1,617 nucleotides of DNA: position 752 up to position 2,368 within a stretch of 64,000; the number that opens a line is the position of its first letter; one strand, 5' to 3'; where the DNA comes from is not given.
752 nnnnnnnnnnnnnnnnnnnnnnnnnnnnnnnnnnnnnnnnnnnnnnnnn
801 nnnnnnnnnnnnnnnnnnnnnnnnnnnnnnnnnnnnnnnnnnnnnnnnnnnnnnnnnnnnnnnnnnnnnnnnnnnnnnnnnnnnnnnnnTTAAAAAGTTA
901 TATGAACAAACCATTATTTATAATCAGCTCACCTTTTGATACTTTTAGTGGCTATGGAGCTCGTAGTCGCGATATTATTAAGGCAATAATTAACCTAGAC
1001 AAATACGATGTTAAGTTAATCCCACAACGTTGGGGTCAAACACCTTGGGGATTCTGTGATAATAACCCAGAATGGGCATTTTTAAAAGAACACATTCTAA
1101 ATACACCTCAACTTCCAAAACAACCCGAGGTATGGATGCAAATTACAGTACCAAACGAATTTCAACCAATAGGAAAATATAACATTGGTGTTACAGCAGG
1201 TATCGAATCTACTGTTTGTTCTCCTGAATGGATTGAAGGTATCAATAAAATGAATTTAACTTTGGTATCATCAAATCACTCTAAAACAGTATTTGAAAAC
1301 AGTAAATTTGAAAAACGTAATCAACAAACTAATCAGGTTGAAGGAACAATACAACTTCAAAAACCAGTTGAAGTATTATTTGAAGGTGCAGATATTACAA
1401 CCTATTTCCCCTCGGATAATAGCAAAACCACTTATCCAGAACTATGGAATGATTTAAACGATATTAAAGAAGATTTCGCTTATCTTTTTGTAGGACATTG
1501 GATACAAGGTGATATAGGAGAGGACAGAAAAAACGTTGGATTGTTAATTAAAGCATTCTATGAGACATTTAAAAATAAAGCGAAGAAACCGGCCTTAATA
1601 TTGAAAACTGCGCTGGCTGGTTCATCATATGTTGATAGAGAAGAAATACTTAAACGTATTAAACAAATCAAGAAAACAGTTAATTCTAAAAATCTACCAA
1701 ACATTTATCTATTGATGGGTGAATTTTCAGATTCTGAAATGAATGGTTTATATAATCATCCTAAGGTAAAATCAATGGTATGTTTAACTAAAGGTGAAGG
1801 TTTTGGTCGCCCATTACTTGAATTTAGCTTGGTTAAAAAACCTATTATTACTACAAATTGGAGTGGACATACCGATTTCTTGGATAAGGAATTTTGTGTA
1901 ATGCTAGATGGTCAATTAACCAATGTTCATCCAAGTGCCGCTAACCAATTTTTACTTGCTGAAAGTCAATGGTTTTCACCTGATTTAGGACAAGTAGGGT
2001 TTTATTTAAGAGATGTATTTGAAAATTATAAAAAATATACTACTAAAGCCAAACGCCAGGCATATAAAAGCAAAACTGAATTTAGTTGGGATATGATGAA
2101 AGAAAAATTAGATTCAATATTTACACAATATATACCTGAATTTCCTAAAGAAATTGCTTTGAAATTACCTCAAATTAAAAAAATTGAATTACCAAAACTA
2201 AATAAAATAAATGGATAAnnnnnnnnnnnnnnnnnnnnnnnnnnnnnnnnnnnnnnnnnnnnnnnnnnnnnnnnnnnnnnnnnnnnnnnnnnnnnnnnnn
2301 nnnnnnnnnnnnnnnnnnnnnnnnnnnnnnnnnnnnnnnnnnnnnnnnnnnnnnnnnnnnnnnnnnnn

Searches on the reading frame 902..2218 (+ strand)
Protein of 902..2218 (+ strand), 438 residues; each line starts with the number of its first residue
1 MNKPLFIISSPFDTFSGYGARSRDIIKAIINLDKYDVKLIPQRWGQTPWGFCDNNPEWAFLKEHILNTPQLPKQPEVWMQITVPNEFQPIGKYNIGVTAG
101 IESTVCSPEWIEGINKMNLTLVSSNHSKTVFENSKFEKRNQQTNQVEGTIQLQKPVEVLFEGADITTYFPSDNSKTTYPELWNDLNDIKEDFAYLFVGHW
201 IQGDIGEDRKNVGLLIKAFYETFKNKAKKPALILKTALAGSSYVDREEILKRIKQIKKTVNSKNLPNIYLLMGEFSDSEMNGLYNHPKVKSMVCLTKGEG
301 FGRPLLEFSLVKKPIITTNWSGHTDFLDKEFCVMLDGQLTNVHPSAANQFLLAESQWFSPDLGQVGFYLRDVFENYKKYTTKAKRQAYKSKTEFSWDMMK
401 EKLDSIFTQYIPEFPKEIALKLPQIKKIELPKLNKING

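Call 3: search_protein_families(library=pfam, proteins=[window:902-2218:+], max_evalue=0.01)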
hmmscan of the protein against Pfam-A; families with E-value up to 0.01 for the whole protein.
window:902-2218:+ (438 aa): 2 families
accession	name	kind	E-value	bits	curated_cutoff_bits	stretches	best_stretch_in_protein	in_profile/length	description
PF00534.26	Glycos_transf_1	-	5.1e-05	23.3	26.4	1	208-329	26-133/172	Glycosyl transferases group 1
PF13692.12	Glyco_trans_1_4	-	8.9e-05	23.2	27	1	204-328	9-116/142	Glycosyl transferases group 1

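Call 4: search_protein_families(library=phrogs, proteins=[window:902-2218:+], max_evalue=0.001)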
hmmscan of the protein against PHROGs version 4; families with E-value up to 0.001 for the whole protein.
window:902-2218:+ (438 aa): 1 family
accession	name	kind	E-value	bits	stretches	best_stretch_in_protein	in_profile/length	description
phrog_2170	-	moron, auxiliary metabolic gene and host takeover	2.1e-18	67.6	1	2-410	2-372/374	glycosyltransferase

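Call 22: find_related_loci(query=window:902-2218:+, collection=viral_contigs, flank=10000)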
Query window:902-2218:+ (438 aa) in viral_contigs; peptide patterns used: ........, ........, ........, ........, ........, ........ (x = any residue, [..] = any of these).
110 stretches matched a pattern; 108 encode a relative of the query (tblastn E <= 1e-3); the best 80 are kept; 80 distinct loci.
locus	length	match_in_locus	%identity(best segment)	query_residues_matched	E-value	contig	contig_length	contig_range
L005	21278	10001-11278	74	3-432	0e+0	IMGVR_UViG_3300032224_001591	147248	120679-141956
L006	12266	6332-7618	69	3-438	0e+0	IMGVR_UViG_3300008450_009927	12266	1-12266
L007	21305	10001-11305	67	1-438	0e+0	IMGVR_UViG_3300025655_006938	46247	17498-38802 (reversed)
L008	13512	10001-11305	67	1-438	0e+0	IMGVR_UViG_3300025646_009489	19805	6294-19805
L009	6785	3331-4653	67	1-438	0e+0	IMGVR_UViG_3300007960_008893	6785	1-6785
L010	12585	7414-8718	67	1-438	0e+0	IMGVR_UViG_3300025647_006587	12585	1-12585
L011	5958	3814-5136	67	1-438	0e+0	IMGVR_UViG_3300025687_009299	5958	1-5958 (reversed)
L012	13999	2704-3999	62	1-436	0e+0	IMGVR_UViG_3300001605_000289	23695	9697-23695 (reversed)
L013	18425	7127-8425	59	3-437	2e-176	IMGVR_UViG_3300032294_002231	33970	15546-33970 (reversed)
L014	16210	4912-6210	59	3-437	1e-173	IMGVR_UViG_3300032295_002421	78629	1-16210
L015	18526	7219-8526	58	1-438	8e-173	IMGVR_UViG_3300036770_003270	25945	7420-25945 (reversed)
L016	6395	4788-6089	60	3-434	2e-172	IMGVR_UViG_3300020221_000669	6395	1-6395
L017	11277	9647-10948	60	3-434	4e-171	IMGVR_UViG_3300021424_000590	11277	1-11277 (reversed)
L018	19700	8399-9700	60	3-434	5e-171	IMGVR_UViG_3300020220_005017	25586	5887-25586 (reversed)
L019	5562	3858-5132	57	3-428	6e-173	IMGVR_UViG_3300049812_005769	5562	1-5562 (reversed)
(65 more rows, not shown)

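Call 29: search_protein_families(library=ncbifam, proteins=[window:902-2218:+], max_evalue=0.1)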
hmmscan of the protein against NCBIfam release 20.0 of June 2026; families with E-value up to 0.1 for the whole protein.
window:902-2218:+ (438 aa): 1 family
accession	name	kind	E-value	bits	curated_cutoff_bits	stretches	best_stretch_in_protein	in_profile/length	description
TIGR04047.1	MSMEG_0565_glyc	hypoth_equivalog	7.4e-06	25.3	259.85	1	207-338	203-326/373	MSMEG_0565 family glycosyltransferase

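Call 39: find_encoding_contigs(protein=window:902-2218:+, flank=10000, max_places=3)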
Protein window:902-2218:+ (438 aa): 3 contigs read that carry it; 2 places shown.
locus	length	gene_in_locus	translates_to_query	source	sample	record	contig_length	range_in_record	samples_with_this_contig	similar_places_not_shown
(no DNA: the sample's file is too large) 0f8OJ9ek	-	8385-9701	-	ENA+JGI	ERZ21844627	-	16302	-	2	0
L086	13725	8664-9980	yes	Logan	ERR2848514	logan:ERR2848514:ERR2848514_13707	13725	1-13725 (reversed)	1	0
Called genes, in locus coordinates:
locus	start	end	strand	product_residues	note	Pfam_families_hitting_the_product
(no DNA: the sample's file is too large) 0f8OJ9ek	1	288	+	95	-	?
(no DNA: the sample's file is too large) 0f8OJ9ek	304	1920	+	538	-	PF00118:Cpn60_TCP1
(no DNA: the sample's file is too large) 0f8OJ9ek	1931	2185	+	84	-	-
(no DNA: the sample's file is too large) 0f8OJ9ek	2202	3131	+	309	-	PF05496:RuvB_N, PF13173:AAA_14 (weak), PF13401:AAA_22 (faint), PF00004:AAA, PF13177:DNA_pol3_delta2 (weak)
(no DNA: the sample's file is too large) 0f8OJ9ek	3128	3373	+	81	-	-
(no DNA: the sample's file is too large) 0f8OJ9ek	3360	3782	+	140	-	-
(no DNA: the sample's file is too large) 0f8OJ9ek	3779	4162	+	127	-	PF07659:DUF1599 (weak)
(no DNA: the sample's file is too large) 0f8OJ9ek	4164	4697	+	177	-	-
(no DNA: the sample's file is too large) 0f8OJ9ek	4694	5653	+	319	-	PF12705:PDDEXK_1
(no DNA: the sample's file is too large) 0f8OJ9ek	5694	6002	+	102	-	-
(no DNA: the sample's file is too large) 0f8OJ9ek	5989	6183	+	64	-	-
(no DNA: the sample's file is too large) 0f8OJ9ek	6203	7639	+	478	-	-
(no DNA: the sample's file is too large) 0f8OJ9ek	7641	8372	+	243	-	-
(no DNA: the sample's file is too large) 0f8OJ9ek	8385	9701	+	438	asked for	-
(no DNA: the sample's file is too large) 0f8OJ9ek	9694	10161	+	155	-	-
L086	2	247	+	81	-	?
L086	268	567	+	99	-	PF00166:Cpn10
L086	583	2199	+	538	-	PF00118:Cpn60_TCP1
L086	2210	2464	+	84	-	-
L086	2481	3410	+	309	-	PF05496:RuvB_N, PF13173:AAA_14 (weak), PF13401:AAA_22 (faint), PF00004:AAA, PF13177:DNA_pol3_delta2 (weak)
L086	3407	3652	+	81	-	-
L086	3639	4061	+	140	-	-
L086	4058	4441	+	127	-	PF07659:DUF1599 (weak)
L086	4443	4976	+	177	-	-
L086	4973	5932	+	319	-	PF12705:PDDEXK_1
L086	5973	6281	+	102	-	-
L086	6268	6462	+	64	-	-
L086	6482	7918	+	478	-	-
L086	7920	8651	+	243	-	-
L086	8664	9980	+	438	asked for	-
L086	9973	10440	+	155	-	-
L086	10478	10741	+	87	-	-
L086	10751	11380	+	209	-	PF00535:Glycos_transf_2 (weak)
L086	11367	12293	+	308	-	-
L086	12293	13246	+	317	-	-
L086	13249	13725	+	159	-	?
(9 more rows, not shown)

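Call 41: search_dna_similar(query=window:902-2218:+, collection=phages, mode=protein, max_rows=60, max_evalue=0.00001, rows=spread)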
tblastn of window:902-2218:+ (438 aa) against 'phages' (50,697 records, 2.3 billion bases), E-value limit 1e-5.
Records with a match: 5; places in all: 5; records where one place covers at least 80% of the query: 5.
Best place of each record, by identity: <60% 5.
By first word of the organism name: Flavobacterium 4; Microcystis 1.
By host as written in the record: Flavobacterium sp. LMO8 4; Microcystis elabens 1.
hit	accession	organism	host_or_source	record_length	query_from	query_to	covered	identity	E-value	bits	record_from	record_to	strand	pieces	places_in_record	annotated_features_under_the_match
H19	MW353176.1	Flavobacterium phage vB_FspM_immuto_3-5A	Flavobacterium sp. LMO8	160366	1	436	100%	58.9%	7e-167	525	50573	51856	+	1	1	glycosyltransferase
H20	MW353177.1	Flavobacterium phage vB_FspM_immuto_13-6C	Flavobacterium sp. LMO8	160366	1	436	100%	58.9%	7e-167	525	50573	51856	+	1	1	glycosyltransferase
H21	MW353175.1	Flavobacterium phage vB_FspM_immuto_2-6A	Flavobacterium sp. LMO8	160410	1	436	100%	58.9%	7e-167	525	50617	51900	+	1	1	glycosyltransferase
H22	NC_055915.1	Flavobacterium phage vB_FspM_immuto_2-6A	Flavobacterium sp. LMO8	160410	1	436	100%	58.9%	7e-167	525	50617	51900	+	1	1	glycosyltransferase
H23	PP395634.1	Microcystis phage Mel-JY01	Microcystis elabens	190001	1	435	99%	44.9%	4e-109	359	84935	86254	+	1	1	hypothetical protein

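Call 43: get_annotated_region(hit=H23, flank=12000)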
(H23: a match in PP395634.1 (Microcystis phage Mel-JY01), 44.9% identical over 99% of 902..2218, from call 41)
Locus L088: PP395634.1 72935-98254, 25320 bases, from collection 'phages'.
description: Microcystis phage Mel-JY01, complete genome.
organism: Microcystis phage Mel-JY01 (NCBI taxid 3126653)
taxonomy: Viruses; Duplodnaviria; Heunggongvirae; Uroviricota; Caudoviricetes
host: Microcystis elabens; source: -; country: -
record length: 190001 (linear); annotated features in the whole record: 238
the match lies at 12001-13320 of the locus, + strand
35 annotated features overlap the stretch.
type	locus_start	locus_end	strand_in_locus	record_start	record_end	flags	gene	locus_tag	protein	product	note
CDS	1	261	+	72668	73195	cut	-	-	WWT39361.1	hypothetical protein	-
CDS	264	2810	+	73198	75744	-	-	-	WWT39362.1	PolB DNA polymerase elongation subunit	family B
CDS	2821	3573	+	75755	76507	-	-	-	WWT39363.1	hypothetical protein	-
CDS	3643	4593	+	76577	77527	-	-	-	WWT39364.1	HolB ATPase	involved in DNA replication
CDS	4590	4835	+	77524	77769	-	-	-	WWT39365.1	hypothetical protein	-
CDS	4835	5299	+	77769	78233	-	-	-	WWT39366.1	clamp loader A subunit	-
CDS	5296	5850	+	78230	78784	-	-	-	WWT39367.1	hypothetical protein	-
CDS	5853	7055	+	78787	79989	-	-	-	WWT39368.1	S-adenosylmethionine synthase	-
CDS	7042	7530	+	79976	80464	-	-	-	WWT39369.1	hypothetical protein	-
CDS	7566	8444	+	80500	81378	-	-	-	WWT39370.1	hypothetical protein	-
CDS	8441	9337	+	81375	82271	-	-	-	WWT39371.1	PD-(D/E)XK nuclease superfamily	-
CDS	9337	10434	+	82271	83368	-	-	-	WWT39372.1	GuaB IMP dehydrogenase/GMP reductase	-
CDS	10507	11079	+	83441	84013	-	-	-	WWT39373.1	putative glycosyltransferases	-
CDS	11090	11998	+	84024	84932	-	-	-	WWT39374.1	putative glycosyltransferases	-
CDS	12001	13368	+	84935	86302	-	-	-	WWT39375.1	hypothetical protein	-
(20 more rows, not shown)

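Call 48: search_protein_families(library=pfam, alignment_id=A3, max_evalue=0.0001)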
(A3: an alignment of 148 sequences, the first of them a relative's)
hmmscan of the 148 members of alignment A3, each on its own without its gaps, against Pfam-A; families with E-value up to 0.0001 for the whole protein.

A. member 1, L062:14378-15304:+ (309 aa): 6 families
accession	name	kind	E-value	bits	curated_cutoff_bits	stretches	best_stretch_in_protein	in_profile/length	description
PF01370.27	Epimerase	-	2.7e-46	158.4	20.9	1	3-231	1-239/240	NAD dependent epimerase/dehydratase family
PF16363.11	GDP_Man_Dehyd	-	1.4e-42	146.8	27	1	4-290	1-326/332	GDP-mannose 4,6 dehydratase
PF04321.23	RmlD_sub_bind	-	1.2e-21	77.5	27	1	1-273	1-257/287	RmlD substrate binding domain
PF07993.18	NAD_binding_4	-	1.8e-13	50.7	20.1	1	61-169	81-206/258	Male sterility protein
PF01073.25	3Beta_HSD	-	7.9e-12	45.2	22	1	4-215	1-224/280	3-beta hydroxysteroid dehydrogenase/isomerase family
PF02719.21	Polysacc_synt_2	-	1e-09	38.5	20.2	1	3-254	1-251/293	Polysaccharide biosynthesis protein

B. families by the number of members that match (of 148 scanned): 72 families (the first 25 are shown)
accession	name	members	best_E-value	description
PF00535.33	Glycos_transf_2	8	7.2e-19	Glycosyl transferase family 2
PF13578.12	Methyltransf_24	8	7.5e-18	Methyltransferase domain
PF08241.18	Methyltransf_11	6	2.2e-15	Methyltransferase domain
PF02348.25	CTP_transf_3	4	5.8e-17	Cytidylyltransferase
PF13489.12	Methyltransf_23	4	3.5e-15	Methyltransferase domain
PF01370.27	Epimerase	3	2.7e-46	NAD dependent epimerase/dehydratase family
PF04321.23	RmlD_sub_bind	3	1.2e-21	RmlD substrate binding domain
PF02585.22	PIG-L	3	4.7e-21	GlcNAc-PI de-N-acetylase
PF05050.19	Methyltransf_21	3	9e-21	Methyltransferase FkbM domain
PF08242.18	Methyltransf_12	3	2.5e-11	Methyltransferase domain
PF10111.15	Glyco_tranf_2_2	3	8e-06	Glycosyltransferase like family 2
PF01041.23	DegT_DnrJ_EryC1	2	4.6e-72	DegT/DnrJ/EryC1/StrS aminotransferase family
PF02719.21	Polysacc_synt_2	2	2.5e-53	Polysaccharide biosynthesis protein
PF16363.11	GDP_Man_Dehyd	2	1.4e-42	GDP-mannose 4,6 dehydratase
PF05711.17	TylF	2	2.7e-41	Macrocin-O-methyltransferase (TylF)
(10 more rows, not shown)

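Call 65: find_homologous_proteins(query=window:902-2218:+, max_evalue=0.001)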
Query window:902-2218:+ (438 aa): 8000 proteins with E <= 0.001 among 8000 candidates; the best 120 are listed.
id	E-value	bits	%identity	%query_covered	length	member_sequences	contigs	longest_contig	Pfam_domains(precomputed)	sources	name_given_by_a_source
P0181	9.5e-297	1002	99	100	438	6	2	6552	-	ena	-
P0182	2.0e-243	826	81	99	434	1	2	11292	PF00534.27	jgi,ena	jgi:hypothetical protein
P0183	3.9e-241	818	81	99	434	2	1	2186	-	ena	-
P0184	8.3e-241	817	80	99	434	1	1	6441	PF00534.27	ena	-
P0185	3.1e-240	815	81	99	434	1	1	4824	-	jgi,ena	-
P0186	1.6e-239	813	79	99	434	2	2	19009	PF00534.27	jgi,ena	jgi:hypothetical protein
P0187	2.1e-239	813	80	99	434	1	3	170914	-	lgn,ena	-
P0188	5.2e-239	811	80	99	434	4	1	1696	-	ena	-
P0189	6.3e-239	811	79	99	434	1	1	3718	-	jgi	-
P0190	6.9e-239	811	79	99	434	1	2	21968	-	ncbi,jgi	jgi:hypothetical protein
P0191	7.8e-239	811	80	100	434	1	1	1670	-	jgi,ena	jgi:hypothetical protein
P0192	1.7e-238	810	80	99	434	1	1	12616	-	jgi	-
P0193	5.2e-238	808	79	100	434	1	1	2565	-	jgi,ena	jgi:hypothetical protein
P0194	3.5e-237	805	79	99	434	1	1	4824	-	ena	-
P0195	1.6e-236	803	79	99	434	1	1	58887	-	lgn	-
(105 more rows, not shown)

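Call 72: search_protein_families(library=pfam, proteins=[L086:6482-7918:+], max_evalue=0.001)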
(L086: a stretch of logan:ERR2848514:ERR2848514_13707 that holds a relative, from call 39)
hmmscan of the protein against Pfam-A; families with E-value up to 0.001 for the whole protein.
L086:6482-7918:+ (478 aa): 1 family
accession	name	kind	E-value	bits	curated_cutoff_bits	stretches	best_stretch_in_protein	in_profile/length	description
PF00534.26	Glycos_transf_1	-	3.5e-05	23.9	26.4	1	296-341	87-132/172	Glycosyl transferases group 1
